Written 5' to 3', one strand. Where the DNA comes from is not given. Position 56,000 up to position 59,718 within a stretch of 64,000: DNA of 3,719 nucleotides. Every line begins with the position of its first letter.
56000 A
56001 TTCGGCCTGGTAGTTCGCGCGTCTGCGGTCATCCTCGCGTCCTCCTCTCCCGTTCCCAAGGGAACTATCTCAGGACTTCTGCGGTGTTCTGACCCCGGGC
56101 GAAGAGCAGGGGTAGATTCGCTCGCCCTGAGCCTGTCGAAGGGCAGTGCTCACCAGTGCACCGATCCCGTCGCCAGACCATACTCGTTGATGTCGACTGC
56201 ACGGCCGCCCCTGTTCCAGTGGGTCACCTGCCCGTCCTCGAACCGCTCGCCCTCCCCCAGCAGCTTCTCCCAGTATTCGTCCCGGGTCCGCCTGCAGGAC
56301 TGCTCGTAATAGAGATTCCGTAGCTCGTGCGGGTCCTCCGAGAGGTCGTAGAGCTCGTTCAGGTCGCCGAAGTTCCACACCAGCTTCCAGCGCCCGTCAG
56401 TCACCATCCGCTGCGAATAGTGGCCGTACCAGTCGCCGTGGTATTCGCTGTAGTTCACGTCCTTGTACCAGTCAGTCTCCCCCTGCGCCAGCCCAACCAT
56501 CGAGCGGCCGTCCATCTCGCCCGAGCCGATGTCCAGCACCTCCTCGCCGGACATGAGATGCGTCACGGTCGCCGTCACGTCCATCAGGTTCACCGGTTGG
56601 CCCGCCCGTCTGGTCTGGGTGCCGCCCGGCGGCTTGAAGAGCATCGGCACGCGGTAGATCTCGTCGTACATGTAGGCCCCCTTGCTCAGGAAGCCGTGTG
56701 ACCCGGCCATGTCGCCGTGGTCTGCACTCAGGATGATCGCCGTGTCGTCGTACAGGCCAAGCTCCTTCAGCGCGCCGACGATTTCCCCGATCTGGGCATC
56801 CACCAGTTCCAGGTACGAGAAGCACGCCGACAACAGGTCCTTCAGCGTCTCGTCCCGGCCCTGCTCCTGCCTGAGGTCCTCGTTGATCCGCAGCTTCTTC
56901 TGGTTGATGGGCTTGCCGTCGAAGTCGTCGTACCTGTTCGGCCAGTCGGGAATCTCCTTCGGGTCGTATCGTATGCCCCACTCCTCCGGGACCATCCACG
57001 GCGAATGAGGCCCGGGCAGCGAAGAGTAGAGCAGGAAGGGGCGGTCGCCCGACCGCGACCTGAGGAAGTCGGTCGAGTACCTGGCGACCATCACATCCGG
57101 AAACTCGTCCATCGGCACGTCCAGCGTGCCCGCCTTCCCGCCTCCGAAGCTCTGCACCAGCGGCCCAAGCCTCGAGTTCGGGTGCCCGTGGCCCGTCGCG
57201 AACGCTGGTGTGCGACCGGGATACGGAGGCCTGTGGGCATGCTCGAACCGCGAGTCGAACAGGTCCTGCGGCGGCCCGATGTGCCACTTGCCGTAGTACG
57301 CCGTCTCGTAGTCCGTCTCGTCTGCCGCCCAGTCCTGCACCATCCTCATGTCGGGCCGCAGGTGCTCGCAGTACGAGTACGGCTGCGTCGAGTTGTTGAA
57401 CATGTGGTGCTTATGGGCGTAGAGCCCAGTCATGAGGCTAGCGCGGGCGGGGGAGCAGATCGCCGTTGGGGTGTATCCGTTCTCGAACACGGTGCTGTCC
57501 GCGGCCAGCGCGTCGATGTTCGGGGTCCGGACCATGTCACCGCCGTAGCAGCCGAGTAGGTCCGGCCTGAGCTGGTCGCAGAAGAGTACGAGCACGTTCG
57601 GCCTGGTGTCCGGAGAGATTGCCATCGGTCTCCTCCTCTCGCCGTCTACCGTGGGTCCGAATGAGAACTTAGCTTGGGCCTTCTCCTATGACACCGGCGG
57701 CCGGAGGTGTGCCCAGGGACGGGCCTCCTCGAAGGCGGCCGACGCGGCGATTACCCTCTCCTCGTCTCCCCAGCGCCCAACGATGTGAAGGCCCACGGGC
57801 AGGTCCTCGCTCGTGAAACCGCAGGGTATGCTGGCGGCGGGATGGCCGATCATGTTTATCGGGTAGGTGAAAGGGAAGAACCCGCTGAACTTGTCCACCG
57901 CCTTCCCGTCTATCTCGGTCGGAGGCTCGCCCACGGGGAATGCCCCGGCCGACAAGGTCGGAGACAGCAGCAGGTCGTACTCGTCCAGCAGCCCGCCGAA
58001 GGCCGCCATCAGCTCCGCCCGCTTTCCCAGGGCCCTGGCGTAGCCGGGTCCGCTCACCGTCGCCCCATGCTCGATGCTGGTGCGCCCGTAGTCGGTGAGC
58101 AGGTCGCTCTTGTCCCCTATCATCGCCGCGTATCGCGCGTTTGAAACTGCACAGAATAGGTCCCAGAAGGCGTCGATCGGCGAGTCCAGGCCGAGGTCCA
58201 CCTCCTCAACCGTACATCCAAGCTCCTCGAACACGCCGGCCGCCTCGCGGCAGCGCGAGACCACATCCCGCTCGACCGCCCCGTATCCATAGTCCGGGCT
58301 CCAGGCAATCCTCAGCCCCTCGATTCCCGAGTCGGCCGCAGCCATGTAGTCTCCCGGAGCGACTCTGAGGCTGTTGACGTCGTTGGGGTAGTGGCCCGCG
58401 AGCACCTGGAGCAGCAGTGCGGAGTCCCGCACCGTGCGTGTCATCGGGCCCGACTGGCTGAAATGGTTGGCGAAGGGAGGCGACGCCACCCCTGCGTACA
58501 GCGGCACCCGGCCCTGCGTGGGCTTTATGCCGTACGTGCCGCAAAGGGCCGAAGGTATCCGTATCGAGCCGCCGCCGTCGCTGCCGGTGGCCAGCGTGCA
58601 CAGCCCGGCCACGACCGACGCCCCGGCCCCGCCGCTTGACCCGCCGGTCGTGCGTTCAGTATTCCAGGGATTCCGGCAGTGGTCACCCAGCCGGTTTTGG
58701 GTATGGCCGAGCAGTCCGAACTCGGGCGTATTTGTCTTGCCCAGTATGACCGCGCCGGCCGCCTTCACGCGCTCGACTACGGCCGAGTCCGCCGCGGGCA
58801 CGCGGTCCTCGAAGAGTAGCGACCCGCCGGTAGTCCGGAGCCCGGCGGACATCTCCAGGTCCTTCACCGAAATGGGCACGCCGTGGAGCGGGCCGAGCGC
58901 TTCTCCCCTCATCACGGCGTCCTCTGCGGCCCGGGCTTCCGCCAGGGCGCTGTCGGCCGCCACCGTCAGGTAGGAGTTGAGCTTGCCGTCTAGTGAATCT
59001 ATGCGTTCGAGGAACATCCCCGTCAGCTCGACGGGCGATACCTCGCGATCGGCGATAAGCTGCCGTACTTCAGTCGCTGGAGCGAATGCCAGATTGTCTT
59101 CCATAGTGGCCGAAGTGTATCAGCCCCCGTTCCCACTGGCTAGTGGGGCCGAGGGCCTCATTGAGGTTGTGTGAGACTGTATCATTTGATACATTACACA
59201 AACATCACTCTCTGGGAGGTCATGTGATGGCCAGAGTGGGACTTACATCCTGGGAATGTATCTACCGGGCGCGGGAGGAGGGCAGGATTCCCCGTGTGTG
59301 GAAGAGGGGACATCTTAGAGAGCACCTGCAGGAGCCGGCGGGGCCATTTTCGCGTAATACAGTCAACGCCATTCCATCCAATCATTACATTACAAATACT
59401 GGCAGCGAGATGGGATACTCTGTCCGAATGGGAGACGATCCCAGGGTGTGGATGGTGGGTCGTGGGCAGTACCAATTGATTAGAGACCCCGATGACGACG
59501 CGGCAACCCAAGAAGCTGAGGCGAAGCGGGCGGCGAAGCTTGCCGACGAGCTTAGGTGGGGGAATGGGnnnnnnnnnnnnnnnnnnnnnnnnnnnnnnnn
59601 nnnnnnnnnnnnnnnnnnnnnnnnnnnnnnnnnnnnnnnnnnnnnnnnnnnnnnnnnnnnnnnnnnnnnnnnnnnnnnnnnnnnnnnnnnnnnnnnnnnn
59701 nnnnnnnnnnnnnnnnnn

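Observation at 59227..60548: Atypical two-gene module: a 311-aa multi-domain protein translationally coupled (ATGA) to an intact PIN nuclease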

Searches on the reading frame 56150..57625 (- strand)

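Call 85: search_protein_families(library=pfam, proteins=[window:56150-57625:-], max_evalue=0.00001)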
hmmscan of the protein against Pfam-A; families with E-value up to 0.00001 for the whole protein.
window:56150-57625:- (491 aa): 3 families
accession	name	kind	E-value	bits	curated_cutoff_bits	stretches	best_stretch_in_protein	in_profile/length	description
PF00884.28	Sulfatase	-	2.8e-40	138.9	25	1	9-358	1-299/301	Sulfatase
PF01663.27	Phosphodiest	-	1.8e-15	57.9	23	1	11-79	1-66/342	Type I phosphodiesterase / nucleotide pyrophosphatase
PF16347.10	SGSH_C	-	3.4e-15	56.9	29.3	1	308-455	1-148/154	N-sulphoglucosamine sulphohydrolase, C-terminal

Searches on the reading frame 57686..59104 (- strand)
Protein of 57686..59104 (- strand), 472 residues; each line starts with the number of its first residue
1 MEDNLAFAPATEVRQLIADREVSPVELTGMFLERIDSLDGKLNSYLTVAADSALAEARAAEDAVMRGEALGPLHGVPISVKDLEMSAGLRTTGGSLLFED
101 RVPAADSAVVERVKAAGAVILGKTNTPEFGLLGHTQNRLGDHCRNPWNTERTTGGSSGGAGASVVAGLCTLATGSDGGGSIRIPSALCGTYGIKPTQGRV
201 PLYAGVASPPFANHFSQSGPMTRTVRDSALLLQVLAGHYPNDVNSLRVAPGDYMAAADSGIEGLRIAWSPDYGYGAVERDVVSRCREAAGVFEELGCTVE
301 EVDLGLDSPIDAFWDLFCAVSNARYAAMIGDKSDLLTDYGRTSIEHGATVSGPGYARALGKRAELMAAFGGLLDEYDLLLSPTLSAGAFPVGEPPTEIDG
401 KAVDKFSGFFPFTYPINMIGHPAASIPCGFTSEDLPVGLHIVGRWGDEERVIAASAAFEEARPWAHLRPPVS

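Call 85: search_protein_families(library=pfam, proteins=[window:57686-59104:-], max_evalue=0.00001)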
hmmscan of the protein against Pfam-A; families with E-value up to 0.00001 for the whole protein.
window:57686-59104:- (472 aa): 1 family
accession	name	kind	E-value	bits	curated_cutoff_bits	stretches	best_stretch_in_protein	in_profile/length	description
PF01425.27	Amidase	-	4.1e-105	352.8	27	1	26-451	1-444/445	Amidase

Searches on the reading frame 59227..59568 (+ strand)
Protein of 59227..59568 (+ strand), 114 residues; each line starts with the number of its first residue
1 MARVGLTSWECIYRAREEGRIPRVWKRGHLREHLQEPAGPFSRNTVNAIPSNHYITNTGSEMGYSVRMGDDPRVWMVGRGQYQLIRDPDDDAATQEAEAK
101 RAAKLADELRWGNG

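Call 37: search_solved_structures(query=A2, max_evalue=10)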
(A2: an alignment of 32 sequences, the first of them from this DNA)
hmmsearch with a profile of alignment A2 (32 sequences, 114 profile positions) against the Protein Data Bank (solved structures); distinct sequences matched with E-value up to 10: 1.
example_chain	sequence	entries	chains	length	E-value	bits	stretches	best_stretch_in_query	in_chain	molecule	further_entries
3nnh_A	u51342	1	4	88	1.6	11.7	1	19-49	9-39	CUGBP Elav-like family member 1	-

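Call 42: predict_structure(alignment_id=A2)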
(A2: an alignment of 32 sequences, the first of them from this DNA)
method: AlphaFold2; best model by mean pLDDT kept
length: 114 residues; sequences in the alignment: 32
mean_pLDDT: 87.5   pTM: 0.78
mean pLDDT of the five models: 87.5, 86.6, 86.3, 83.5, 83.1
residues with pLDDT >= 90: 67; 70-90: 39; 50-70: 4; < 50: 4
segments of 3 or more residues with pLDDT < 50: 1-4
pLDDT, mean of each block of 10 residues (from residue 1): 62 91 92 85 87 90 92 92 93 93 92 67
secondary structure, 60 per line:
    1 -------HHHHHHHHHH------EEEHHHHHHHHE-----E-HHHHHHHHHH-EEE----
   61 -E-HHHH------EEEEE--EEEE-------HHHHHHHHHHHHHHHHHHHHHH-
elements in order: H8-17 E24-26 H27-34 H43-52 E54-56 H64-67 E74-78 E81-84 H92-113

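Call 45: fold_search(model_id=the predicted structure, library=pdb)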
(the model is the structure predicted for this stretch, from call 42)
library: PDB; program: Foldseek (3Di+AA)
matches with E <= 10: 47; with E <= 0.001: 0
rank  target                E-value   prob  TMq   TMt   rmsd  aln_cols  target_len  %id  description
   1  1zot_B                2.1e+00  0.10  0.25  0.35   5.8        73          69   12  crystal structure analysis of the CyaA/C-Cam with PMEAPP (released 2005-08-09)
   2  4zcv_D                2.7e+00  0.11  0.28  0.23   5.8        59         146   15  Structure of calcium-bound regulatory domain of the human ATP-Mg/Pi carrier in the P212121 form (released 2015-07-22)
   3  4zcv_C                3.4e+00  0.14  0.28  0.22   3.8        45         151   20  Structure of calcium-bound regulatory domain of the human ATP-Mg/Pi carrier in the P212121 form (released 2015-07-22)
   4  6uzz_B                3.9e+00  0.06  0.27  0.23   6.7        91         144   14  structure of human KCNQ1-CaM complex (released 2019-12-04)
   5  2col_B                4.4e+00  0.09  0.24  0.36   4.1        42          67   10  Crystal structure analysis of CyaA/C-Cam with Pyrophosphate (released 2006-01-24)
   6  1cdm_A                4.7e+00  0.06  0.24  0.22   5.9        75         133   13  MODULATION OF CALMODULIN PLASTICITY IN MOLECULAR RECOGNITION ON THE BASIS OF X-RAY STRUCTURES (released 1994-08-31)
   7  8jb1_B                4.7e+00  0.01  0.16  0.06  12.2       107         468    7  Crystal structure of glyceraldehyde-3-phosphate dehydrogenase from Corynebacterium glutamicum ATCC13032 in complex wit (released 2023-12-06)
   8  8xg1_A                5.3e+00  0.02  0.14  0.06   7.7        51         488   16  Dual receptor-binding, infectivity, and transmissibility of an emerging H2N2 avian influenza virus (released 2024-12-18)
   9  4zcu_B                5.6e+00  0.09  0.28  0.22   4.2        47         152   21  Structure of calcium-bound regulatory domain of the human ATP-Mg/Pi carrier in the P2 form (released 2015-07-22)
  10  4zcv_B                5.6e+00  0.07  0.29  0.23   6.0        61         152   16  Structure of calcium-bound regulatory domain of the human ATP-Mg/Pi carrier in the P212121 form (released 2015-07-22)
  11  1y1x_B                5.6e+00  0.06  0.29  0.21   8.1       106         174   11  Structural analysis of a homolog of programmed cell death 6 protein from Leishmania major Friedlin (released 2004-12-07)
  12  5yt8                  5.6e+00  0.02  0.15  0.05   8.0        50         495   16  Crystal structure of H5 hemagglutinin with G228S Q226L mutants from A/chicken/Taiwan/0502/2012 (released 2018-11-21)
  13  2zn9_A                6.0e+00  0.07  0.24  0.17   4.3        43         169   23  Crystal structure of Ca2+-bound form of des3-20ALG-2 (released 2008-09-09)
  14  7kna_A                6.0e+00  0.02  0.15  0.06   8.3        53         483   15  Localized reconstruction of the H1 A/Michigan/45/2015 ectodomain displayed at the surface of I53_dn5 nanoparticle (released 2021-03-31)
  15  7l8v_MODEL_1_A        6.4e+00  0.06  0.28  0.22   4.9        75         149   15  NMR Structure of half-calcified calmodulin mutant (CaMEF12) bound to the IQ-motif of CaV1.2 (released 2022-07-06)
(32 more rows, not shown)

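Call 51: fold_search(model_id=the predicted structure, library=viral)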
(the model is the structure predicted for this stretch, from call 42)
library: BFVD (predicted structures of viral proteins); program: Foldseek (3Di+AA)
matches with E <= 10: 14; with E <= 0.001: 0
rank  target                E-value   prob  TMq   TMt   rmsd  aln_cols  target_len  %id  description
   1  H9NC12                6.8e-01  0.28  0.37  0.27   7.9       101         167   12  (no name in the UniProt tables at hand)
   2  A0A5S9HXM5            1.1e+00  0.28  0.37  0.15   7.0        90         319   14  Uncharacterized protein [Tenacibaculum phage PTm5]
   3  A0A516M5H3            1.4e+00  0.08  0.18  0.13   6.8        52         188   19  (no name in the UniProt tables at hand)
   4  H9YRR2                3.0e+00  0.13  0.38  0.40   7.2       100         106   10  (no name in the UniProt tables at hand)
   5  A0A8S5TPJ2            3.4e+00  0.07  0.31  0.40   7.4       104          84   16  Excisionase [Podoviridae sp. ct2iq11]
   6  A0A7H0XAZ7            5.6e+00  0.06  0.34  0.34   5.3        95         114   13  (no name in the UniProt tables at hand)
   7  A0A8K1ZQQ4            6.0e+00  0.02  0.22  0.04  10.3        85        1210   10  (no name in the UniProt tables at hand)
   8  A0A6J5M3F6            7.2e+00  0.06  0.33  0.36   5.1        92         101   11  Uncharacterized protein [uncultured Caudovirales phage]
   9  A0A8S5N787            7.6e+00  0.05  0.32  0.07   7.9        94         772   16  Virulence associated protein E [Myoviridae sp. ct8ME27]
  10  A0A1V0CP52            8.1e+00  0.04  0.26  0.15   5.2        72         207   14  (no name in the UniProt tables at hand)
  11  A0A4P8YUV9            9.2e+00  0.01  0.15  0.08   8.1        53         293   15  Hemagglutinin [Influenza A virus]
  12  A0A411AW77            9.8e+00  0.03  0.32  0.36  11.9       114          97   11  Uncharacterized protein [Pantoea phage vB_PagM_LIET2]
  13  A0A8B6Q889            9.8e+00  0.02  0.32  0.13  12.0       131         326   16  Uncharacterized protein [Stenotrophomonas phage Salva]
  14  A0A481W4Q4            9.8e+00  0.02  0.16  0.07   7.2        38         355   13  Uncharacterized protein [Pseudomonas phage Psa21]

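Call 56: search_protein_representatives(alignment_id=A2)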
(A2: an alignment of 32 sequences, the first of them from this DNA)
Query: 32 sequences, 114 profile positions. Proteins with E-value up to 0.001 (for the whole library): 125; up to 1e-10: 84; up to 1e-30: 15. The best 125 are listed.
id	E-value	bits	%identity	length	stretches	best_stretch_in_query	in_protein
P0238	3.5e-49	181.5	-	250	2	7-112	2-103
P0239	2.2e-43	162.8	-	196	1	1-113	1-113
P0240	3.6e-41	155.7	-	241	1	1-113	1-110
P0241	7.7e-41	154.6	-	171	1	1-113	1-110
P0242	1.5e-38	147.2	-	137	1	1-113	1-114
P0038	1.7e-37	143.8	-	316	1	4-112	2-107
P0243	4.1e-34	132.9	-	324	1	7-108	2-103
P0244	3.1e-33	130.1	-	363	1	6-112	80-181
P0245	5.2e-33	129.4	-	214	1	7-107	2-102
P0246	1.1e-32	128.3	-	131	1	7-110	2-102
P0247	1.6e-32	127.8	-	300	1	7-112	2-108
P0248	1.3e-31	124.9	-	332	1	5-104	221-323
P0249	1.3e-31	124.9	-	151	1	7-111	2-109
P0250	1.4e-31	124.8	-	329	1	7-112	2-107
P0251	7.3e-31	122.5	-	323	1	7-112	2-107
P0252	6.9e-29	116.1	-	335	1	4-89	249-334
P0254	4.4e-26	107.1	-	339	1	6-108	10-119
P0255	5.0e-26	106.9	-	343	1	7-106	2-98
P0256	5.6e-26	106.7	-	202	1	4-88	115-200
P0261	1.1e-25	105.8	-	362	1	7-109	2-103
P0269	4.1e-22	94.3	-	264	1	6-89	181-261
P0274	4.9e-21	90.8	-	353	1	7-89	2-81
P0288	2.7e-17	78.7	-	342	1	4-91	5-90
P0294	2.2e-16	75.8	-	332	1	4-88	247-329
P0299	7.7e-15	70.8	-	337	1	4-90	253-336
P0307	7.9e-13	64.4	-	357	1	5-87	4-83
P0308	1.6e-12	63.4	-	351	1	7-96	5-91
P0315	4.1e-11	58.8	-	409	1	58-107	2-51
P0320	1.2e-10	57.3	-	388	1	20-88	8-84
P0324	1.5e-08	50.6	-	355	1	11-88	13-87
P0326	9.3e-08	48.0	-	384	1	39-88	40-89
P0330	3.2e-07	46.3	-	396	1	38-93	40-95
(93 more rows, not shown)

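Call 57: search_protein_families(library=pfam, proteins=[P0248, P0252, P0294, P0299, P0269, P0256, P0244, P0261, P0274, P0320], max_evalue=0.01)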
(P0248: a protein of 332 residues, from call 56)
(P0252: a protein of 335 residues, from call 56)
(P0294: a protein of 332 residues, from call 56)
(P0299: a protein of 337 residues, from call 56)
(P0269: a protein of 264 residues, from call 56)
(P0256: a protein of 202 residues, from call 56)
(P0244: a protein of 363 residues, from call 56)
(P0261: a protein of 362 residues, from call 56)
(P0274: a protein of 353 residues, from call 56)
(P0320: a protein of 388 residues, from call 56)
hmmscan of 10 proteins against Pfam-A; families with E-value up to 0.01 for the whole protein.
P0248 (332 aa): 0 families

P0252 (335 aa): 0 families

P0294 (332 aa): 0 families

P0299 (337 aa): 0 families

P0269 (264 aa): 1 family
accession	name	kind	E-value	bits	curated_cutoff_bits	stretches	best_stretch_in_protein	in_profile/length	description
PF24706.1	DUF7669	-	0.0082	16.8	23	0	8-70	3-67/75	Domain of unknown function (DUF7669)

P0256 (202 aa): 1 family
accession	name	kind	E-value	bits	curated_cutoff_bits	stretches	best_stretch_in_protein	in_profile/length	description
PF10387.14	DUF2442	-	1.3e-20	73.8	23.9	1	20-86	3-70/72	Protein of unknown function (DUF2442)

P0244 (363 aa): 0 families

P0261 (362 aa): 0 families

P0274 (353 aa): 0 families

P0320 (388 aa): 0 families

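Call 58: search_protein_families(library=pfam, proteins=[P0243, P0254, P0255, P0288, P0307, P0308, P0326, P0330, P0315, P0324], max_evalue=0.01)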
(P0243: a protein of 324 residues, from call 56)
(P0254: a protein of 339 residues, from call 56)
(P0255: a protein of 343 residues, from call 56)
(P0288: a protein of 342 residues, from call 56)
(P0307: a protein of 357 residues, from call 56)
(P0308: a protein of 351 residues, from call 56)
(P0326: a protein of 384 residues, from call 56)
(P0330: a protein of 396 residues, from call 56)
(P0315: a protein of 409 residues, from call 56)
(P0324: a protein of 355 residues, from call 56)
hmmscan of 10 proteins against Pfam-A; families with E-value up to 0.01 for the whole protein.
P0243 (324 aa): 0 families

P0254 (339 aa): 0 families

P0255 (343 aa): 0 families

P0288 (342 aa): 0 families

P0307 (357 aa): 0 families

P0308 (351 aa): 0 families

P0326 (384 aa): 0 families

P0330 (396 aa): 0 families

P0315 (409 aa): 0 families

P0324 (355 aa): 0 families

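Call 78: find_encoding_contigs(protein=P0238, flank=4000, max_places=2)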
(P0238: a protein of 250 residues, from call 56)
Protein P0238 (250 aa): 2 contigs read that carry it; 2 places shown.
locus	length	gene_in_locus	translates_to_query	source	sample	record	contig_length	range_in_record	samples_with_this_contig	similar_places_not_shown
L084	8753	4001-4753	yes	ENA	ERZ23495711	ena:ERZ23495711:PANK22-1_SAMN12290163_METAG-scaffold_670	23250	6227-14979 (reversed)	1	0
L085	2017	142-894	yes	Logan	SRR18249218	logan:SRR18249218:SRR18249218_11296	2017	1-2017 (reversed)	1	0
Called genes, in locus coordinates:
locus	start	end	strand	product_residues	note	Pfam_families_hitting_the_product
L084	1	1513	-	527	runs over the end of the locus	-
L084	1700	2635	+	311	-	-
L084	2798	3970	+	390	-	PF00296:Bac_luciferase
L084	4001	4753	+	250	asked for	-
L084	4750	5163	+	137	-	PF01850:PIN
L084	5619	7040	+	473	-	PF13212:DUF4020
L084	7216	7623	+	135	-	-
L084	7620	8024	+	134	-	PF01850:PIN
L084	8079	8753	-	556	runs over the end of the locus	PF07995:GSDH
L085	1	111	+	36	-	?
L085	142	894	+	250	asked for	-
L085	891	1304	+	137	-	PF01850:PIN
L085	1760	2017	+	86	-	?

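Call 79: find_encoding_contigs(protein=P0250, flank=4000, max_places=2)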
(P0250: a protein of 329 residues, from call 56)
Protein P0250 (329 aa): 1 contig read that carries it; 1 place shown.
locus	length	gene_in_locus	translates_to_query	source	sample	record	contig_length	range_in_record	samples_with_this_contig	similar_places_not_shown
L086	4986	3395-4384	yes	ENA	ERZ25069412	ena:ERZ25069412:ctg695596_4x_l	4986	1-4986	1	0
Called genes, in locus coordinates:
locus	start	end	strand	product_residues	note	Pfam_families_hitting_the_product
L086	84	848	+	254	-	PF23441:SDR, PF00106:adh_short, PF08659:KR, PF13561:adh_short_C2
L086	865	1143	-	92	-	PF02597:ThiS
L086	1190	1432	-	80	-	PF09383:NIL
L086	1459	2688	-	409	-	PF00291:PALP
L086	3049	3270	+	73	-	-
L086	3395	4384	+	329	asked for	-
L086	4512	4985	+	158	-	?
